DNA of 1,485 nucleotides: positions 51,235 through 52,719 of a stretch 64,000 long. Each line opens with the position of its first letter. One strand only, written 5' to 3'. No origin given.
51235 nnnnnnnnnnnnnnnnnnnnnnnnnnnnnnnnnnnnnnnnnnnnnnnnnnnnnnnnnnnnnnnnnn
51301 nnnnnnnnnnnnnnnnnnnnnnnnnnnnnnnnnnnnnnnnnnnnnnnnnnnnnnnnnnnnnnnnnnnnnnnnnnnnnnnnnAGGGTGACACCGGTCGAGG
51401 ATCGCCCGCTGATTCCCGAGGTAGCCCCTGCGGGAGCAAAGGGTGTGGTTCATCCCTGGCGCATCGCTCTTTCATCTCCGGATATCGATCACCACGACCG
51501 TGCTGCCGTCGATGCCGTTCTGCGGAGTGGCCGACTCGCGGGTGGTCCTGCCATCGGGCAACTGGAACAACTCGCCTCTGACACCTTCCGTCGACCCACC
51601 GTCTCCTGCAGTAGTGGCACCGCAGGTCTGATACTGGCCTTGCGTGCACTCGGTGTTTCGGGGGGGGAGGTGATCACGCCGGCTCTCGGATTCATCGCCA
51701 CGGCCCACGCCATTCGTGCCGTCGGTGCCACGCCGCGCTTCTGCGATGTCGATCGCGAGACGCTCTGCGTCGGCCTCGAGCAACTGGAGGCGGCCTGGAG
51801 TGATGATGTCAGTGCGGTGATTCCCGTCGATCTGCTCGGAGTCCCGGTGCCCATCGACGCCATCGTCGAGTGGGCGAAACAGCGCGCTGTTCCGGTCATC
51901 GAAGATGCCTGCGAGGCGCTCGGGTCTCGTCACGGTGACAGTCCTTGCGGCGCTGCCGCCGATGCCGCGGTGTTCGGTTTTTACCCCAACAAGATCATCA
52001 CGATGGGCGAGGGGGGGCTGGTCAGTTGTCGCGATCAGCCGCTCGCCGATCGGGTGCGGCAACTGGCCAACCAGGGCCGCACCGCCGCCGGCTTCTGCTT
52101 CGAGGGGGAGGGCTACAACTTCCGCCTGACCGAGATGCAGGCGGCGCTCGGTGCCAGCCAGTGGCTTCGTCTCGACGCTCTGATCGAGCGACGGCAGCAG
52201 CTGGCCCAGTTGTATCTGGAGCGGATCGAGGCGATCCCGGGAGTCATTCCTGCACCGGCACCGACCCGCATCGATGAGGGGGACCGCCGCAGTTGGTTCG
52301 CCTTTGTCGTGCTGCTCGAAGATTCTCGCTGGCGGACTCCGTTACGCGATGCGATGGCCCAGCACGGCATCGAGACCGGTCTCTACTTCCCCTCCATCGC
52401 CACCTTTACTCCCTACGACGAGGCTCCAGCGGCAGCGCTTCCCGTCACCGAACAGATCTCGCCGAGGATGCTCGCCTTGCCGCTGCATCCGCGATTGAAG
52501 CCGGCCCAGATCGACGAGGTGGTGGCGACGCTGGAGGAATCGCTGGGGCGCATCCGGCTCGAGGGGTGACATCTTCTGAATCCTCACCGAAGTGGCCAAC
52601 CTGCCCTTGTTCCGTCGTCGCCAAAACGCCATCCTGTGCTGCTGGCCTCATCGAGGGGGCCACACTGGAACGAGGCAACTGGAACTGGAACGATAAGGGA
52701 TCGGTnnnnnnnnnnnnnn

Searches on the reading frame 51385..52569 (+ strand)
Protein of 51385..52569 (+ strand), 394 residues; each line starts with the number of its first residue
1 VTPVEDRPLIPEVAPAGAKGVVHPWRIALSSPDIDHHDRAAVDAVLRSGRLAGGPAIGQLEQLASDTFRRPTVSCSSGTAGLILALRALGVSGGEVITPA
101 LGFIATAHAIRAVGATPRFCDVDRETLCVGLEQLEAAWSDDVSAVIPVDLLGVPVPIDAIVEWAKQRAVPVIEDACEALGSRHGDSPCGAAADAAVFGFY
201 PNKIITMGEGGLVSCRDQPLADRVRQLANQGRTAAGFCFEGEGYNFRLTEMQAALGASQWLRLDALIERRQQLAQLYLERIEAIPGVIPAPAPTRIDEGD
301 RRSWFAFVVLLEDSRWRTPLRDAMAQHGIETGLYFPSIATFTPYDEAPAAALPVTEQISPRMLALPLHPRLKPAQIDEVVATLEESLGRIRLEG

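Call 5: search_protein_families(library=pfam, proteins=[window:51385-52569:+], max_evalue=0.1)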
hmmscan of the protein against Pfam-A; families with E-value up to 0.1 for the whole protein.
window:51385-52569:+ (394 aa): 2 families
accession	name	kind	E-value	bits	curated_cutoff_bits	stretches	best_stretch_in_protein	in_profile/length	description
PF01041.23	DegT_DnrJ_EryC1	-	3.9e-89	299.8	19.8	1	33-383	2-359/360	DegT/DnrJ/EryC1/StrS aminotransferase family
PF00266.25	Aminotran_5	-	0.097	12.1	21.5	0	73-286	65-296/371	Aminotransferase class-V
